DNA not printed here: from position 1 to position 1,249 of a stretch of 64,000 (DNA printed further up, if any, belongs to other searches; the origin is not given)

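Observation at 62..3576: Probable novel rSAM-modified RiPP cluster with an unannotated 44-aa precursor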

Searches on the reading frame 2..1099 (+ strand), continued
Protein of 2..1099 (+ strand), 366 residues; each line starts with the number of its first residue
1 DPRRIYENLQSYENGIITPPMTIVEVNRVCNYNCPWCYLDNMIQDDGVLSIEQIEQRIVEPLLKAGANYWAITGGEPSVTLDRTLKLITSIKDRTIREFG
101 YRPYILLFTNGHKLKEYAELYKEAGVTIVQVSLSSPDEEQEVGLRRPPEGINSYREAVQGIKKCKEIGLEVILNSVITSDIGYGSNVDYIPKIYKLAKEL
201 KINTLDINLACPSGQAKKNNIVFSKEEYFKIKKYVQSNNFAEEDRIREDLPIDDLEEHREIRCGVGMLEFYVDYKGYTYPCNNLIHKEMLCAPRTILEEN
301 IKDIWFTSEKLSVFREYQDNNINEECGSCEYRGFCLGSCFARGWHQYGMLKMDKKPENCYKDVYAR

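Call 85: search_protein_families(library=ncbifam, proteins=[P0001, P0188, P0052, P0053, P0054, P0058, P0061, P0066, P0068, P0074], max_evalue=1e-10)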
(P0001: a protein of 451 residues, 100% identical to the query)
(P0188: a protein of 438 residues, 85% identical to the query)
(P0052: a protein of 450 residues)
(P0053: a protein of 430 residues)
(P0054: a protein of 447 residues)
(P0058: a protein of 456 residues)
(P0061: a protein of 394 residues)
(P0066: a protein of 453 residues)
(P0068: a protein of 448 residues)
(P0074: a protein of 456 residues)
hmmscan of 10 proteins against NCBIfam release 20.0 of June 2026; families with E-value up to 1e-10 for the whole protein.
P0001 (451 aa): 21 families
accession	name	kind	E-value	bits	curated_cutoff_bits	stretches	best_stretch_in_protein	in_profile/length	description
TIGR04545.1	rSAM_ahbD_hemeb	equivalog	1.5e-20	73.9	500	1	109-321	4-202/339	heme b synthase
TIGR04055.1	rSAM_NirJ2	equivalog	2.6e-20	73.2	500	1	113-433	8-313/326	putative heme d1 biosynthesis radical SAM protein NirJ2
NF050035.1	rSAM_WgK_link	exception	3.7e-20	72.2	650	1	105-316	9-205/367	radical SAM/SPASM peptide maturase WgkB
TIGR02668.1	moaA_archaeal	equivalog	4.4e-20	71.9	325.25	1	109-303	14-194/303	GTP 3',8-cyclase MoaA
TIGR02666.1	moaA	equivalog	4.9e-19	68.5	284.05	1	111-318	16-218/336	GTP 3',8-cyclase MoaA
TIGR04317.1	W_rSAM_matur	equivalog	4.1e-18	65.6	380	1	108-420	7-319/349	tungsten cofactor oxidoreductase radical SAM maturase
NF045574.1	sacti_mat_StsB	exception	2.2e-17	63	625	1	113-434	104-405/466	StsB family radical SAM/SPASM domain sactipeptide maturase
TIGR02109.1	PQQ_syn_pqqE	equivalog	5.5e-17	61.7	381.35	1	103-426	4-314/358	pyrroloquinoline quinone biosynthesis protein PqqE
NF001199.0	PRK00164.2-1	equivalog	6.9e-17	61.5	231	1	109-287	16-180/308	GTP 3',8-cyclase MoaA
NF041298.1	rSAM_mat_DynA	equivalog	8.1e-17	61.2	450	1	108-437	4-334/356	dynobactin maturation radical SAM/SPASM protein DynA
TIGR03962.1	mycofact_rSAM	equivalog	1.2e-15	57.6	265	1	96-430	3-319/339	mycofactocin radical SAM maturase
TIGR04053.2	TIGR04053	equivalog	1.2e-15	57.6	395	0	104-320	7-210/366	TIGR04053 family radical SAM/SPASM domain-containing protein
NF047865.1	rSAM_PapB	equivalog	2.7e-15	56.4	340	1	111-428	9-320/330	PapB family radical SAM/SPASM ranthipeptide maturase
TIGR04054.1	rSAM_NirJ1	equivalog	9.5e-13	47.5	650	0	104-290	35-205/387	putative heme d1 biosynthesis radical SAM protein NirJ1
TIGR04051.1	rSAM_NirJ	equivalog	1.2e-12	47.5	515.45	0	105-304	2-185/354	heme d1 biosynthesis radical SAM protein NirJ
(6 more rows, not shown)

P0188 (438 aa): 18 families
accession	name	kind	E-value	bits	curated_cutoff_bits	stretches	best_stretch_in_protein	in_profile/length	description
TIGR02666.1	moaA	equivalog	1.5e-22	80.1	284.05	1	103-277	16-187/336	GTP 3',8-cyclase MoaA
NF047865.1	rSAM_PapB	equivalog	1.6e-19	70.4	340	1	99-417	5-319/330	PapB family radical SAM/SPASM ranthipeptide maturase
TIGR02668.1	moaA_archaeal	equivalog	2.2e-19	69.5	325.25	1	101-287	14-190/303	GTP 3',8-cyclase MoaA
TIGR02109.1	PQQ_syn_pqqE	equivalog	3.2e-18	65.8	381.35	1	94-418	4-316/358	pyrroloquinoline quinone biosynthesis protein PqqE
NF001199.0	PRK00164.2-1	equivalog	3.6e-18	65.7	231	1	101-274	16-179/308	GTP 3',8-cyclase MoaA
TIGR04545.1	rSAM_ahbD_hemeb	equivalog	2.4e-16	60.1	500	0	338-425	248-328/339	heme b synthase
TIGR04317.1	W_rSAM_matur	equivalog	6.7e-16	58.3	380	1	98-362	5-261/349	tungsten cofactor oxidoreductase radical SAM maturase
NF050035.1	rSAM_WgK_link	exception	1.4e-15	57.2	650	0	100-303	12-204/367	radical SAM/SPASM peptide maturase WgkB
NF045574.1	sacti_mat_StsB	exception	3.9e-14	52.3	625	1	105-417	104-398/466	StsB family radical SAM/SPASM domain sactipeptide maturase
TIGR03974.1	rSAM_six_Cys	equivalog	3.1e-13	49.4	425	1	14-424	12-426/451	thioether cross-link-forming SCIFF peptide maturase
TIGR04053.2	TIGR04053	equivalog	7.3e-13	48.5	395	0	97-292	8-195/366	TIGR04053 family radical SAM/SPASM domain-containing protein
NF041298.1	rSAM_mat_DynA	equivalog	7.3e-13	48.2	450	1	105-426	9-333/356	dynobactin maturation radical SAM/SPASM protein DynA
NF038107.1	rSAM_NF038107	equivalog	2.2e-12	46.5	600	1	104-435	92-417/444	Cys-every-fifth radical SAM/SPASM peptide maturase CefB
NF038283.1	viperin_w_prok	equivalog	5.4e-12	45.5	180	1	103-303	8-208/281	viperin family antiviral radical SAM protein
TIGR04403.1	rSAM_skfB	equivalog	5.9e-12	45.1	300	1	95-357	102-349/402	sporulation killing factor system radical SAM maturase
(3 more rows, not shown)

P0052 (450 aa): 31 families (the best 25 are shown)
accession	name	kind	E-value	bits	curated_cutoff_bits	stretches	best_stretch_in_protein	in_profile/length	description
TIGR04055.1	rSAM_NirJ2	equivalog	1.7e-35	123.1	500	1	124-438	7-320/326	putative heme d1 biosynthesis radical SAM protein NirJ2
TIGR04545.1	rSAM_ahbD_hemeb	equivalog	1.1e-34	120.4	500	1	123-327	6-205/339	heme b synthase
TIGR02109.1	PQQ_syn_pqqE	equivalog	3.8e-30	105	381.35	1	121-425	11-316/358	pyrroloquinoline quinone biosynthesis protein PqqE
TIGR04053.2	TIGR04053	equivalog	1.1e-26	93.9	395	1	123-336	14-223/366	TIGR04053 family radical SAM/SPASM domain-containing protein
TIGR04133.1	rSAM_w_lipo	hypoth_equivalog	1.5e-26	93.2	425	1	105-422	12-332/350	TIGR04133 family radical SAM/SPASM protein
TIGR02668.1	moaA_archaeal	equivalog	4.4e-26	91.6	325.25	1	116-281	9-174/303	GTP 3',8-cyclase MoaA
TIGR04347.1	pseudo_SAM_Halo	equivalog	2.5e-23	83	525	1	123-328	44-243/390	TIGR04347 family pseudo-SAM/SPASM protein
TIGR02666.1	moaA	equivalog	5.3e-23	81.5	284.05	1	117-305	10-200/336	GTP 3',8-cyclase MoaA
TIGR04546.1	rSAM_ahbC_deAc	equivalog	4.9e-21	75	650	1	123-322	45-238/390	12,18-didecarboxysiroheme deacetylase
NF050035.1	rSAM_WgK_link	exception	9.4e-21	74.2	650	0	115-276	9-167/367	radical SAM/SPASM peptide maturase WgkB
NF001199.0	PRK00164.2-1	equivalog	2.4e-19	69.6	231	1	117-279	12-174/308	GTP 3',8-cyclase MoaA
TIGR04054.1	rSAM_NirJ1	equivalog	4.1e-19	68.5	650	1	123-281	42-198/387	putative heme d1 biosynthesis radical SAM protein NirJ1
NF045574.1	sacti_mat_StsB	exception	1.1e-18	67.4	625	1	122-425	101-399/466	StsB family radical SAM/SPASM domain sactipeptide maturase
TIGR04051.1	rSAM_NirJ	equivalog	8.1e-18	64.5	515.45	1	124-315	9-194/354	heme d1 biosynthesis radical SAM protein NirJ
NF041298.1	rSAM_mat_DynA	equivalog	2.7e-17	62.8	450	1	124-434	8-334/356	dynobactin maturation radical SAM/SPASM protein DynA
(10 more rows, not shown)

P0053 (430 aa): 21 families
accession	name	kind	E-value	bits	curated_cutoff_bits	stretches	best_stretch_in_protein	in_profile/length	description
TIGR04055.1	rSAM_NirJ2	equivalog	2.1e-30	106.4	500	1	121-412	9-307/326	putative heme d1 biosynthesis radical SAM protein NirJ2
TIGR04545.1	rSAM_ahbD_hemeb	equivalog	4.7e-30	105.2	500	2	120-310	8-199/339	heme b synthase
TIGR02109.1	PQQ_syn_pqqE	equivalog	1.6e-27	96.4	381.35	1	122-417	17-321/358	pyrroloquinoline quinone biosynthesis protein PqqE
TIGR04133.1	rSAM_w_lipo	hypoth_equivalog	5e-27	94.8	425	1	149-408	65-331/350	TIGR04133 family radical SAM/SPASM protein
TIGR04053.2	TIGR04053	equivalog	1.3e-25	90.4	395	1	120-322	16-220/366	TIGR04053 family radical SAM/SPASM domain-containing protein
TIGR04303.1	GeoRSP_rSAM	equivalog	2.3e-23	83.3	400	1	121-420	14-318/325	GeoRSP system radical SAM/SPASM protein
TIGR04051.1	rSAM_NirJ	equivalog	1.4e-20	73.6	515.45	1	120-299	10-188/354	heme d1 biosynthesis radical SAM protein NirJ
TIGR04403.1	rSAM_skfB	equivalog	1.5e-20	73.4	300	1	113-390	105-377/402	sporulation killing factor system radical SAM maturase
NF050035.1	rSAM_WgK_link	exception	1.4e-19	70.3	650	1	328-418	259-353/367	radical SAM/SPASM peptide maturase WgkB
TIGR03962.1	mycofact_rSAM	equivalog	1.6e-19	70.3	265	1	121-411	21-316/339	mycofactocin radical SAM maturase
NF045574.1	sacti_mat_StsB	exception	2.6e-19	69.4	625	1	120-413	104-400/466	StsB family radical SAM/SPASM domain sactipeptide maturase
TIGR04546.1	rSAM_ahbC_deAc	equivalog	2.7e-18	65.9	650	1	119-293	46-219/390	12,18-didecarboxysiroheme deacetylase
TIGR04054.1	rSAM_NirJ1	equivalog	7.8e-18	64.3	650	1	118-292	42-215/387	putative heme d1 biosynthesis radical SAM protein NirJ1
TIGR03913.1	rad_SAM_trio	equivalog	9.7e-18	63.8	591.75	1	122-417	29-344/477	GDL motif peptide-associated radical SAM/SPASM maturase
TIGR04250.1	SCM_rSAM_ScmE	equivalog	5.8e-17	61.6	400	0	337-427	252-346/358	SynChlorMet cassette radical SAM/SPASM protein ScmE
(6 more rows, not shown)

P0054 (447 aa): 37 families (the best 25 are shown)
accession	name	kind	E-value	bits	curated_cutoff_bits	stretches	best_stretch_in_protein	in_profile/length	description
TIGR04055.1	rSAM_NirJ2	equivalog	3.3e-32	112.3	500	1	119-438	6-324/326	putative heme d1 biosynthesis radical SAM protein NirJ2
TIGR02109.1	PQQ_syn_pqqE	equivalog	4.4e-31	108.1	381.35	1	114-436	8-330/358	pyrroloquinoline quinone biosynthesis protein PqqE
TIGR04545.1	rSAM_ahbD_hemeb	equivalog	1.5e-29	103.5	500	2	118-301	5-183/339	heme b synthase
TIGR04053.2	TIGR04053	equivalog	9.6e-29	100.7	395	1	119-322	14-216/366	TIGR04053 family radical SAM/SPASM domain-containing protein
NF050035.1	rSAM_WgK_link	exception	2.2e-28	99.3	650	2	114-332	10-223/367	radical SAM/SPASM peptide maturase WgkB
TIGR04303.1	GeoRSP_rSAM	equivalog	4.1e-28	98.9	400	1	113-436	5-324/325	GeoRSP system radical SAM/SPASM protein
TIGR04051.1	rSAM_NirJ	equivalog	5.1e-25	88.2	515.45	1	119-322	8-205/354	heme d1 biosynthesis radical SAM protein NirJ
TIGR02668.1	moaA_archaeal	equivalog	6.2e-24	84.5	325.25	1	113-323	10-210/303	GTP 3',8-cyclase MoaA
TIGR04546.1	rSAM_ahbC_deAc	equivalog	1.4e-21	76.8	650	1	118-272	44-192/390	12,18-didecarboxysiroheme deacetylase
NF001199.0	PRK00164.2-1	equivalog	3.8e-21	75.5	231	1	113-295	12-187/308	GTP 3',8-cyclase MoaA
TIGR04251.1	SCM_rSAM_ScmF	equivalog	9.8e-21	74.5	400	1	113-300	4-189/353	SynChlorMet cassette radical SAM/SPASM protein ScmF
TIGR04347.1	pseudo_SAM_Halo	equivalog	1.1e-20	74.3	525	1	119-287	44-206/390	TIGR04347 family pseudo-SAM/SPASM protein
TIGR04403.1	rSAM_skfB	equivalog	1.1e-20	73.9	300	1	113-389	104-370/402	sporulation killing factor system radical SAM maturase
NF045574.1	sacti_mat_StsB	exception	1.8e-20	73.2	625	1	112-430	95-407/466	StsB family radical SAM/SPASM domain sactipeptide maturase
NF047865.1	rSAM_PapB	equivalog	1.4e-19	70.5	340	1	113-430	3-328/330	PapB family radical SAM/SPASM ranthipeptide maturase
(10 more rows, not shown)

P0058 (456 aa): 67 families (the best 25 are shown)
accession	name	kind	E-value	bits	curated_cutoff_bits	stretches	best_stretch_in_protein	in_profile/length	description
NF045574.1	sacti_mat_StsB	exception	9.1e-59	199.5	625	1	14-419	8-398/466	StsB family radical SAM/SPASM domain sactipeptide maturase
TIGR04055.1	rSAM_NirJ2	equivalog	3.8e-56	191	500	1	119-421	5-308/326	putative heme d1 biosynthesis radical SAM protein NirJ2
TIGR03962.1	mycofact_rSAM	equivalog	5.7e-56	190.1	265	1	116-436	14-333/339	mycofactocin radical SAM maturase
TIGR04545.1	rSAM_ahbD_hemeb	equivalog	1.3e-52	179.3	500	2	119-325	5-213/339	heme b synthase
NF050035.1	rSAM_WgK_link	exception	3.1e-51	174.5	650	2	113-315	10-212/367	radical SAM/SPASM peptide maturase WgkB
TIGR04053.2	TIGR04053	equivalog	6.6e-43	147.3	395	1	112-329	7-226/366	TIGR04053 family radical SAM/SPASM domain-containing protein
TIGR04347.1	pseudo_SAM_Halo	equivalog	7.2e-43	147.3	525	1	117-318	42-243/390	TIGR04347 family pseudo-SAM/SPASM protein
TIGR04251.1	SCM_rSAM_ScmF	equivalog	2.1e-42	145.8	400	1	114-439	4-344/353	SynChlorMet cassette radical SAM/SPASM protein ScmF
TIGR04250.1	SCM_rSAM_ScmE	equivalog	4.9e-41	140.8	400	1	118-434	7-345/358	SynChlorMet cassette radical SAM/SPASM protein ScmE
TIGR04054.1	rSAM_NirJ1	equivalog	7.5e-39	133.4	650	1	118-295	40-218/387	putative heme d1 biosynthesis radical SAM protein NirJ1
TIGR04051.1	rSAM_NirJ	equivalog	1.4e-37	129.5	515.45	1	119-298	7-187/354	heme d1 biosynthesis radical SAM protein NirJ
TIGR04133.1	rSAM_w_lipo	hypoth_equivalog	2.1e-35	122.3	425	1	108-418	18-334/350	TIGR04133 family radical SAM/SPASM protein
TIGR04546.1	rSAM_ahbC_deAc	equivalog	5.3e-35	121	650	1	116-296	42-222/390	12,18-didecarboxysiroheme deacetylase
TIGR02109.1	PQQ_syn_pqqE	equivalog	8e-35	120.4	381.35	1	115-436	8-332/358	pyrroloquinoline quinone biosynthesis protein PqqE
NF012164.0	AlbA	equivalog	9.8e-34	116.5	850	1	40-421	35-416/442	subtilosin maturase AlbA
TIGR03974.1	rSAM_six_Cys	equivalog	2.1e-27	96.1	425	1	29-430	9-430/451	thioether cross-link-forming SCIFF peptide maturase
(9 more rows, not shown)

P0061 (394 aa): 34 families (the best 25 are shown)
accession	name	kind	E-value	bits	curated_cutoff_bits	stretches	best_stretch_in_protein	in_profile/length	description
TIGR04545.1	rSAM_ahbD_hemeb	equivalog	9.8e-31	107.4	500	1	116-305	9-199/339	heme b synthase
TIGR03962.1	mycofact_rSAM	equivalog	3e-30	105.6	265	1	117-391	22-305/339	mycofactocin radical SAM maturase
TIGR04054.1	rSAM_NirJ1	equivalog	9.5e-30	103.5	650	1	109-287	38-216/387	putative heme d1 biosynthesis radical SAM protein NirJ1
TIGR04053.2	TIGR04053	equivalog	5.9e-29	101.4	395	1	103-298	4-203/366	TIGR04053 family radical SAM/SPASM domain-containing protein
TIGR04546.1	rSAM_ahbC_deAc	equivalog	2e-28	99.3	650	1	114-287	46-219/390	12,18-didecarboxysiroheme deacetylase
TIGR04055.1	rSAM_NirJ2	equivalog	1.5e-27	97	500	1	116-316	9-209/326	putative heme d1 biosynthesis radical SAM protein NirJ2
TIGR02109.1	PQQ_syn_pqqE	equivalog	4.1e-27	95.1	381.35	1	105-390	5-303/358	pyrroloquinoline quinone biosynthesis protein PqqE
TIGR04347.1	pseudo_SAM_Halo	equivalog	1.5e-26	93.6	525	1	96-300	28-231/390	TIGR04347 family pseudo-SAM/SPASM protein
NF050035.1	rSAM_WgK_link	exception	5.3e-25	88.2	650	1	104-320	6-222/367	radical SAM/SPASM peptide maturase WgkB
TIGR04250.1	SCM_rSAM_ScmE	equivalog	1.4e-24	86.7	400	1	111-314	7-213/358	SynChlorMet cassette radical SAM/SPASM protein ScmE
TIGR04051.1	rSAM_NirJ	equivalog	3.6e-24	85.4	515.45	1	115-290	10-185/354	heme d1 biosynthesis radical SAM protein NirJ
TIGR04133.1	rSAM_w_lipo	hypoth_equivalog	4.8e-24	84.9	425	1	116-364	33-282/350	TIGR04133 family radical SAM/SPASM protein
TIGR04251.1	SCM_rSAM_ScmF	equivalog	1.5e-22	80.5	400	1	117-280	14-181/353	SynChlorMet cassette radical SAM/SPASM protein ScmF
NF045574.1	sacti_mat_StsB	exception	4e-21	75.4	625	1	117-360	106-353/466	StsB family radical SAM/SPASM domain sactipeptide maturase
TIGR04403.1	rSAM_skfB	equivalog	1.6e-20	73.3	300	1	106-301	103-296/402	sporulation killing factor system radical SAM maturase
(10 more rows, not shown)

P0066 (453 aa): 52 families (the best 25 are shown)
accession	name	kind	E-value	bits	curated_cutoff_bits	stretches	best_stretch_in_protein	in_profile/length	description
TIGR04545.1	rSAM_ahbD_hemeb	equivalog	9e-49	166.7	500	1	111-438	2-335/339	heme b synthase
TIGR04055.1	rSAM_NirJ2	equivalog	4.9e-48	164.3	500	1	111-438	2-322/326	putative heme d1 biosynthesis radical SAM protein NirJ2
TIGR03962.1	mycofact_rSAM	equivalog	2.1e-46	158.7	265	1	111-431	14-324/339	mycofactocin radical SAM maturase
NF045574.1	sacti_mat_StsB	exception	7.7e-45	153.6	625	1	104-442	91-418/466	StsB family radical SAM/SPASM domain sactipeptide maturase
NF050035.1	rSAM_WgK_link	exception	2.6e-43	148.4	650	1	100-438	2-361/367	radical SAM/SPASM peptide maturase WgkB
TIGR04053.2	TIGR04053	equivalog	6.2e-42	144.1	395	1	109-301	8-204/366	TIGR04053 family radical SAM/SPASM domain-containing protein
TIGR04251.1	SCM_rSAM_ScmF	equivalog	5.2e-41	141.2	400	1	107-440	2-341/353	SynChlorMet cassette radical SAM/SPASM protein ScmF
TIGR04250.1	SCM_rSAM_ScmE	equivalog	1.2e-40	139.6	400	2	113-279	7-175/358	SynChlorMet cassette radical SAM/SPASM protein ScmE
TIGR04303.1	GeoRSP_rSAM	equivalog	6.2e-39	134.5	400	1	110-435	6-321/325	GeoRSP system radical SAM/SPASM protein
TIGR04054.1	rSAM_NirJ1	equivalog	6.8e-39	133.6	650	1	111-431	38-373/387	putative heme d1 biosynthesis radical SAM protein NirJ1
TIGR04546.1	rSAM_ahbC_deAc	equivalog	7.2e-39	133.7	650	1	111-291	41-221/390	12,18-didecarboxysiroheme deacetylase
TIGR04051.1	rSAM_NirJ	equivalog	4.9e-38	131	515.45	1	111-294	4-187/354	heme d1 biosynthesis radical SAM protein NirJ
TIGR04133.1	rSAM_w_lipo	hypoth_equivalog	4.3e-36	124.6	425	1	106-423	21-334/350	TIGR04133 family radical SAM/SPASM protein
TIGR04347.1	pseudo_SAM_Halo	equivalog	3.6e-35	122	525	1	111-292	40-221/390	TIGR04347 family pseudo-SAM/SPASM protein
TIGR02109.1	PQQ_syn_pqqE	equivalog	8.6e-35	120.3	381.35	1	105-440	4-332/358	pyrroloquinoline quinone biosynthesis protein PqqE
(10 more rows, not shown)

P0068 (448 aa): 30 families (the best 25 are shown)
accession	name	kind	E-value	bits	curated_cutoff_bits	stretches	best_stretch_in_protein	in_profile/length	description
TIGR04545.1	rSAM_ahbD_hemeb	equivalog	1.5e-34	120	500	2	121-303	5-188/339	heme b synthase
TIGR04055.1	rSAM_NirJ2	equivalog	2.4e-33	116.1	500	1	122-440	6-325/326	putative heme d1 biosynthesis radical SAM protein NirJ2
TIGR02109.1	PQQ_syn_pqqE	equivalog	2.7e-28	98.9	381.35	1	118-422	9-317/358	pyrroloquinoline quinone biosynthesis protein PqqE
TIGR04053.2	TIGR04053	equivalog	6e-26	91.5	395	1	122-303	14-196/366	TIGR04053 family radical SAM/SPASM domain-containing protein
TIGR04303.1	GeoRSP_rSAM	equivalog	1.2e-25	90.7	400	1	120-430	9-319/325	GeoRSP system radical SAM/SPASM protein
NF050035.1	rSAM_WgK_link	exception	1.6e-23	83.3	650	1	118-309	11-200/367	radical SAM/SPASM peptide maturase WgkB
TIGR04317.1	W_rSAM_matur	equivalog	5.9e-23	81.5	380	1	115-415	3-321/349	tungsten cofactor oxidoreductase radical SAM maturase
TIGR02666.1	moaA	equivalog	4.3e-22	78.5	284.05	1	115-285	9-185/336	GTP 3',8-cyclase MoaA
TIGR02668.1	moaA_archaeal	equivalog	6.2e-22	78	325.25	1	115-371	9-273/303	GTP 3',8-cyclase MoaA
NF045574.1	sacti_mat_StsB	exception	3.3e-20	72.4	625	1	116-428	96-406/466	StsB family radical SAM/SPASM domain sactipeptide maturase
NF001199.0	PRK00164.2-1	equivalog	3.7e-20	72.3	231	1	116-279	12-174/308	GTP 3',8-cyclase MoaA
TIGR04546.1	rSAM_ahbC_deAc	equivalog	8e-20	71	650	1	121-299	44-219/390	12,18-didecarboxysiroheme deacetylase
TIGR04347.1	pseudo_SAM_Halo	equivalog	1.1e-19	71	525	1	121-284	43-203/390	TIGR04347 family pseudo-SAM/SPASM protein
TIGR04133.1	rSAM_w_lipo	hypoth_equivalog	4.7e-19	68.5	425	1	164-415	77-329/350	TIGR04133 family radical SAM/SPASM protein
TIGR03962.1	mycofact_rSAM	equivalog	1.3e-18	67.3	265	1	121-441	17-335/339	mycofactocin radical SAM maturase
TIGR04085.1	rSAM_more_4Fe4S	domain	6.1e-13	49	27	1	345-437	1-93/93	SPASM domain-containing protein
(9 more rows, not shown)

P0074 (456 aa): 66 families (the best 25 are shown)
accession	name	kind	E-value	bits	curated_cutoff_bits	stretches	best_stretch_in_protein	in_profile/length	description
TIGR03962.1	mycofact_rSAM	equivalog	1.2e-45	156.2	265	1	108-431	12-331/339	mycofactocin radical SAM maturase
NF045574.1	sacti_mat_StsB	exception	3.8e-45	154.6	625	1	13-416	9-398/466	StsB family radical SAM/SPASM domain sactipeptide maturase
TIGR04055.1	rSAM_NirJ2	equivalog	7.9e-43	147.2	500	1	115-434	7-324/326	putative heme d1 biosynthesis radical SAM protein NirJ2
TIGR04053.2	TIGR04053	equivalog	8.1e-43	147.1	395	1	106-321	6-224/366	TIGR04053 family radical SAM/SPASM domain-containing protein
NF050035.1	rSAM_WgK_link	exception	2.1e-39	135.6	650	2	112-290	13-193/367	radical SAM/SPASM peptide maturase WgkB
TIGR04545.1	rSAM_ahbD_hemeb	equivalog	2.2e-39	135.8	500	1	113-432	5-336/339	heme b synthase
TIGR02109.1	PQQ_syn_pqqE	equivalog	1.4e-38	132.8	381.35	1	108-433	7-332/358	pyrroloquinoline quinone biosynthesis protein PqqE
TIGR04250.1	SCM_rSAM_ScmE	equivalog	1.4e-37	129.5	400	1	112-433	7-347/358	SynChlorMet cassette radical SAM/SPASM protein ScmE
NF047865.1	rSAM_PapB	equivalog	3.3e-35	121.9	340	1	108-425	3-328/330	PapB family radical SAM/SPASM ranthipeptide maturase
TIGR04251.1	SCM_rSAM_ScmF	equivalog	7.2e-35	121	400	1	107-425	3-333/353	SynChlorMet cassette radical SAM/SPASM protein ScmF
TIGR04051.1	rSAM_NirJ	equivalog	8.3e-35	120.4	515.45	1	112-293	6-188/354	heme d1 biosynthesis radical SAM protein NirJ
TIGR04163.1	rSAM_cobopep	equivalog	1.5e-34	119.5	375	1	96-436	52-410/428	peptide-modifying radical SAM enzyme CbpB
TIGR03974.1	rSAM_six_Cys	equivalog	4.8e-34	118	425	1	23-428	5-431/451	thioether cross-link-forming SCIFF peptide maturase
NF041298.1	rSAM_mat_DynA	equivalog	9.5e-32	110.3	450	1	114-450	7-350/356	dynobactin maturation radical SAM/SPASM protein DynA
TIGR04054.1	rSAM_NirJ1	equivalog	2.4e-30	105.4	650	1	110-305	38-233/387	putative heme d1 biosynthesis radical SAM protein NirJ1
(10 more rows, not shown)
